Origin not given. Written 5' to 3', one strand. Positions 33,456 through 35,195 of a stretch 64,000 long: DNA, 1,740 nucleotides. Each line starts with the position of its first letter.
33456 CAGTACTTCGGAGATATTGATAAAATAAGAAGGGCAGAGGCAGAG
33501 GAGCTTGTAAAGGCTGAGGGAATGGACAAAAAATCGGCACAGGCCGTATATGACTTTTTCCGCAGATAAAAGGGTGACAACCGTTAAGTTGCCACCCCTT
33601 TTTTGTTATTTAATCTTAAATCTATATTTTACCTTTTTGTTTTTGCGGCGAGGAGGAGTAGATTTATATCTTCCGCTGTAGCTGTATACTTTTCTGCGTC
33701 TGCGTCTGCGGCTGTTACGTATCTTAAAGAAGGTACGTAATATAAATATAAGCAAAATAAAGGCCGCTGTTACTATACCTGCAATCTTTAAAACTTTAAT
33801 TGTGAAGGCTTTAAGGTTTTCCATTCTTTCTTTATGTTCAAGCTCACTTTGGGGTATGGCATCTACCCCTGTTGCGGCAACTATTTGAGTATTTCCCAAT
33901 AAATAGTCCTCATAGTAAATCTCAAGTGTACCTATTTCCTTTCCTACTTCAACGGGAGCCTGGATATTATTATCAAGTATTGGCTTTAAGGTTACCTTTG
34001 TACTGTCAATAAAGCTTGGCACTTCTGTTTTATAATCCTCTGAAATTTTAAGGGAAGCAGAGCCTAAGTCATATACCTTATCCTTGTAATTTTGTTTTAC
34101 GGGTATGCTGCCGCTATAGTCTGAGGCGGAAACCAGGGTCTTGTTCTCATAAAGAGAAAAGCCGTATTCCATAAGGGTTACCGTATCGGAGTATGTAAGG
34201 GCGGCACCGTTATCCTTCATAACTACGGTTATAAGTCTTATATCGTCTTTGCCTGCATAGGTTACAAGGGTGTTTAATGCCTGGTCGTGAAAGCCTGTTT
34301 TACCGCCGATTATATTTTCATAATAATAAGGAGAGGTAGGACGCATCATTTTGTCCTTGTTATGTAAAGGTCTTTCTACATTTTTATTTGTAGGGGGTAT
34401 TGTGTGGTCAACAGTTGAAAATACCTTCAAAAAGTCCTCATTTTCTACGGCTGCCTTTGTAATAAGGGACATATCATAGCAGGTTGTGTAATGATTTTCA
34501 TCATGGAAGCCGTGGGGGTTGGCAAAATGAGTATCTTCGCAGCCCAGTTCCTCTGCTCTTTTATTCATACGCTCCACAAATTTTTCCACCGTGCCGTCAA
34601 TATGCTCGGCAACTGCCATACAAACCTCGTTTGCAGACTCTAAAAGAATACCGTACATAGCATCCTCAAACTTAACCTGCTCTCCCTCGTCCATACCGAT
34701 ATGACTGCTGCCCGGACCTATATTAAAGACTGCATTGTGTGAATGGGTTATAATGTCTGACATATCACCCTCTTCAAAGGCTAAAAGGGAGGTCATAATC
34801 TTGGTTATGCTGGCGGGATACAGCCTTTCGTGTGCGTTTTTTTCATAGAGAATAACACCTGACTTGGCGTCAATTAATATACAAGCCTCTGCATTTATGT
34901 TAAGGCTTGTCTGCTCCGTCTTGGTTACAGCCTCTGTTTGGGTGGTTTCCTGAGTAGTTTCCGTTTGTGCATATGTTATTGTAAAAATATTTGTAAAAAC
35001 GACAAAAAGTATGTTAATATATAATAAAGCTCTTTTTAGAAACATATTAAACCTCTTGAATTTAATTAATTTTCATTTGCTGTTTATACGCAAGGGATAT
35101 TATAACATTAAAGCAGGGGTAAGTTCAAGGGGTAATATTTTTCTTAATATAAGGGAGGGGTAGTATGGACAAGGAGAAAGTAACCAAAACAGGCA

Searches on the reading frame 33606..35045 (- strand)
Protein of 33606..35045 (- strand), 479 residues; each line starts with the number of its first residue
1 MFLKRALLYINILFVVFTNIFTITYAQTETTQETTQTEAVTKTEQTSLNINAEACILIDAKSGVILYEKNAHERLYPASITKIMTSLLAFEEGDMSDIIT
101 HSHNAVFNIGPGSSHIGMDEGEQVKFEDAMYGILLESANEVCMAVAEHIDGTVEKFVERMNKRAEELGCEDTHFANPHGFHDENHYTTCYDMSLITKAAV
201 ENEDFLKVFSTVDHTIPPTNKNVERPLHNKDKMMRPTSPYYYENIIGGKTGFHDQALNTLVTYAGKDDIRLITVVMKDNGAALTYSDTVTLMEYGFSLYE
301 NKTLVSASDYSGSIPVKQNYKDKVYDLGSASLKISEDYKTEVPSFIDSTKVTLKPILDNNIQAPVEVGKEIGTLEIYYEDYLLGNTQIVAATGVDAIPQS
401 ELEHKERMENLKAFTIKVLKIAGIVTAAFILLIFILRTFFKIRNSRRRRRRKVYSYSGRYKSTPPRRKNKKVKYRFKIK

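Call 77: search_protein_families(library=pfam, proteins=[window:33606-35045:-], max_evalue=0.0001)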
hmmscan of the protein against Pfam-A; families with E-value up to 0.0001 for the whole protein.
window:33606-35045:- (479 aa): 2 families
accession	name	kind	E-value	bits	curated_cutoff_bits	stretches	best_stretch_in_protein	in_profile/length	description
PF00768.25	Peptidase_S11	-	5e-57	193.6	27.6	1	44-278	4-237/239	D-alanyl-D-alanine carboxypeptidase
PF07943.18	PBP5_C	-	1.4e-06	28.8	21.2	1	299-394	1-89/91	Penicillin-binding protein 5, C-terminal domain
